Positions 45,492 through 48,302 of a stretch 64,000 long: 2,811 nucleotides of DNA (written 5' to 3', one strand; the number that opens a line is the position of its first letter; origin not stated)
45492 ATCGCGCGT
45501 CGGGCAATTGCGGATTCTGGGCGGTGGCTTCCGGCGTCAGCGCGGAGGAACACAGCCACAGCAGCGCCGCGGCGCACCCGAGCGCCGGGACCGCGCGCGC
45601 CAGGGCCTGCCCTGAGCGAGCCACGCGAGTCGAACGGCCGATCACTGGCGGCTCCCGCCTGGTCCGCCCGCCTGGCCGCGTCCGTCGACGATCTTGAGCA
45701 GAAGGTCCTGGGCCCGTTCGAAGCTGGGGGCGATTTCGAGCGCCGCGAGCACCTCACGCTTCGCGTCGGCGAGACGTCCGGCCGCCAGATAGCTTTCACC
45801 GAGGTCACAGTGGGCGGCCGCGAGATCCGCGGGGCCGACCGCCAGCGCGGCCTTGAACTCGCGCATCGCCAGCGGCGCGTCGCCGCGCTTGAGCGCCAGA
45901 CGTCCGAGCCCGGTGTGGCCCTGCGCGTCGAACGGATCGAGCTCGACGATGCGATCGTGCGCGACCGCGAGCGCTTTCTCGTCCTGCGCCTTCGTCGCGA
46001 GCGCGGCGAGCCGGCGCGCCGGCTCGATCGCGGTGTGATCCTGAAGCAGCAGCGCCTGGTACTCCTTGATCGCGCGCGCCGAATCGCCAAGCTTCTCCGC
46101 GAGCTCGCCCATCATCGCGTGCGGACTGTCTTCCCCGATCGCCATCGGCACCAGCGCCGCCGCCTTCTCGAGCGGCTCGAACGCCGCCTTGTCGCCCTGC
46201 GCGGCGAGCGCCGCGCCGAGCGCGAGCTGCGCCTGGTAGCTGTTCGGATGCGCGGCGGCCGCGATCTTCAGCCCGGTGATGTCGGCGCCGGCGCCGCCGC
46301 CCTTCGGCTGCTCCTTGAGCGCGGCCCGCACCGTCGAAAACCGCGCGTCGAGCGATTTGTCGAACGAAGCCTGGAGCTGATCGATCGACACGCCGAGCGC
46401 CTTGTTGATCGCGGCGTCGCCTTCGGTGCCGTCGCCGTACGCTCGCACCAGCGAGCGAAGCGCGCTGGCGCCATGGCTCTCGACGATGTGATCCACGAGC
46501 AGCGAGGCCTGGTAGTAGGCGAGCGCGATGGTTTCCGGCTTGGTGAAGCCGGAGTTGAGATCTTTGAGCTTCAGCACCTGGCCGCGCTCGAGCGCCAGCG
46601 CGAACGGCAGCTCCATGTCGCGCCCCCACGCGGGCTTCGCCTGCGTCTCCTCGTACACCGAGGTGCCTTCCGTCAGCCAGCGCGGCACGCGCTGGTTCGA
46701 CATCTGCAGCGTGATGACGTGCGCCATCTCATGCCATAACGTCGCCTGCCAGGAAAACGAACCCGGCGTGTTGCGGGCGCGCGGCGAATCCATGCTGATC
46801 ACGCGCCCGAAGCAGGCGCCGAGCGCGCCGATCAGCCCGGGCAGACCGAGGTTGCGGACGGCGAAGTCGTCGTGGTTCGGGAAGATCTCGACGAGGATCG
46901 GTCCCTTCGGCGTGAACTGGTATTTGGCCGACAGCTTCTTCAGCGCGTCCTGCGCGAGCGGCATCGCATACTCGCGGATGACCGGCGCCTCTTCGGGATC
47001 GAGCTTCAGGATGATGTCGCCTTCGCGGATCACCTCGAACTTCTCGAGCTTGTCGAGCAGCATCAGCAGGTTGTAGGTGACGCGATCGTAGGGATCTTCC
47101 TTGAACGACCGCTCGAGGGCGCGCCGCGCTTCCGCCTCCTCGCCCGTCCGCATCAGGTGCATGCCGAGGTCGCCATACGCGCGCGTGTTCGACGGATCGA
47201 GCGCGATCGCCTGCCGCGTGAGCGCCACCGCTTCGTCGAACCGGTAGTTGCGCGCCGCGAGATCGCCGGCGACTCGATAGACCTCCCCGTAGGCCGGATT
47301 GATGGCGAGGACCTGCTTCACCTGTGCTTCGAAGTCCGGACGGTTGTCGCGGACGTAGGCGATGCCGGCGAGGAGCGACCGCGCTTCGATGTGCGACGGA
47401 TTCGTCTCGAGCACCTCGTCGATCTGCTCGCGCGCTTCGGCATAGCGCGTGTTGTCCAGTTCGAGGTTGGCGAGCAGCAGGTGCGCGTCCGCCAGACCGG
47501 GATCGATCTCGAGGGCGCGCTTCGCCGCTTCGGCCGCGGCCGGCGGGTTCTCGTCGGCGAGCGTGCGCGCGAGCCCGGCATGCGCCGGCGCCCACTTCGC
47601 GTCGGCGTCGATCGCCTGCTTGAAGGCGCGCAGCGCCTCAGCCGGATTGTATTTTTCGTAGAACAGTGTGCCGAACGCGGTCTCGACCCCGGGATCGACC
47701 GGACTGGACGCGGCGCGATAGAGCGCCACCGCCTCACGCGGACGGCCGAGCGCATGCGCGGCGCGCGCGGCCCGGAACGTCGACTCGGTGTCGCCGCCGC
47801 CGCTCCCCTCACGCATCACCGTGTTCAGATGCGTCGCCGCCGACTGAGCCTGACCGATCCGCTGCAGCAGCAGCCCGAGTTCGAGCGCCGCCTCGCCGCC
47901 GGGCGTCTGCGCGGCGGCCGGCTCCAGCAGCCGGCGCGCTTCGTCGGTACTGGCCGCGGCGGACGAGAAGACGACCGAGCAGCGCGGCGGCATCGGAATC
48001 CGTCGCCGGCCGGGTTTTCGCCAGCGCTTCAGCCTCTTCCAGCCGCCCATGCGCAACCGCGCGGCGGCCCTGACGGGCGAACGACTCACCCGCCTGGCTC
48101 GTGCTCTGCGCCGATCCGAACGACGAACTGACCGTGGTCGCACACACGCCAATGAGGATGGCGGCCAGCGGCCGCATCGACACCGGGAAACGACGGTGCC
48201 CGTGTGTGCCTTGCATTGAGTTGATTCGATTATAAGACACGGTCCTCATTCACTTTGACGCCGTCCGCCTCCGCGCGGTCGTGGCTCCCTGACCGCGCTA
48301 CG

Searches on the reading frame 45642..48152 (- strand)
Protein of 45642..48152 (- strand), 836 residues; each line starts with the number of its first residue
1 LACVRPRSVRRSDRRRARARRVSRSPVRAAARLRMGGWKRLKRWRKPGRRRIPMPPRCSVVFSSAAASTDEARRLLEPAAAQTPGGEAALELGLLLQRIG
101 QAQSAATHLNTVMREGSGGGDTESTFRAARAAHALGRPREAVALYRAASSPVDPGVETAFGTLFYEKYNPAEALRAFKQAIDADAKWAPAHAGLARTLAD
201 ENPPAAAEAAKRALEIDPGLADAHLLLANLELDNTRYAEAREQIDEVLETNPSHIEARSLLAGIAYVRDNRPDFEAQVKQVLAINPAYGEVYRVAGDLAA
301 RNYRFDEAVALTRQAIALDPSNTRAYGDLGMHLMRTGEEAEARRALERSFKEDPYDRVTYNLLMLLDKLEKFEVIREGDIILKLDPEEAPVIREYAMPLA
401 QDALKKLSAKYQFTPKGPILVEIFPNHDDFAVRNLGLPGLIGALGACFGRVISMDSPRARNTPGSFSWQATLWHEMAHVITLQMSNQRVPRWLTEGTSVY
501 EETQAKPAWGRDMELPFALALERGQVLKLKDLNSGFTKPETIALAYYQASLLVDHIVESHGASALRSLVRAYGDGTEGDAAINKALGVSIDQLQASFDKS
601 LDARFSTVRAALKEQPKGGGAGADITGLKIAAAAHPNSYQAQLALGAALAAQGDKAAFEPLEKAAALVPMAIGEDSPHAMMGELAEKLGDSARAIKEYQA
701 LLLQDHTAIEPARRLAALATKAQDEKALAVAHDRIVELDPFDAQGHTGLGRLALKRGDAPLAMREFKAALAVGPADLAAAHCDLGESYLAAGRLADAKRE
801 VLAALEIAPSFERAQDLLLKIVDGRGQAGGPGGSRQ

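Call 36: search_protein_families(library=pfam, proteins=[window:45642-48152:-], max_evalue=0.00001)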
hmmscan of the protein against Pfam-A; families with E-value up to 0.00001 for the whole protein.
window:45642-48152:- (836 aa): 12 families
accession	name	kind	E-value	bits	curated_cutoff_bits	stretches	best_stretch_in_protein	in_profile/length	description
PF14559.12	TPR_19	-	3.8e-24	85.2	25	2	198-262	2-66/68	Tetratricopeptide repeat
PF07719.23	TPR_2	-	1.4e-23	81.4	27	0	778-810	1-33/34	Tetratricopeptide repeat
PF13432.12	TPR_16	-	1.2e-19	70.8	32.7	0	295-356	3-64/65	Tetratricopeptide repeat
PF13428.12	TPR_14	-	1.3e-16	59.9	23.5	0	222-262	2-42/44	Tetratricopeptide repeat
PF13431.12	TPR_17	-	1.6e-16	59.5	24.4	0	210-242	2-34/34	Tetratricopeptide repeat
PF13485.12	Peptidase_MA_2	-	2.9e-15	57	32.4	1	463-601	60-199/201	Peptidase MA superfamily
PF13181.12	TPR_8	-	7.3e-10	38.7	25.7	0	779-810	2-33/34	Tetratricopeptide repeat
PF23914.1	TPR_CcmH_CycH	-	4.3e-09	36.8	42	0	201-276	64-142/158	Cytochrome c-type biogenesis protein H TPR domain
PF00515.34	TPR_1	-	9.5e-08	32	27.8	0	778-811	1-34/34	Tetratricopeptide repeat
PF13414.12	TPR_11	-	2.8e-07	30.6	26.8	0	304-330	9-35/42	TPR repeat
PF14561.12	TPR_20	-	9.1e-07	29.6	25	0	763-826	8-72/90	Tetratricopeptide repeat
PF13424.12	TPR_12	-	2.6e-06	27.9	30.1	0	89-148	6-71/77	Tetratricopeptide repeat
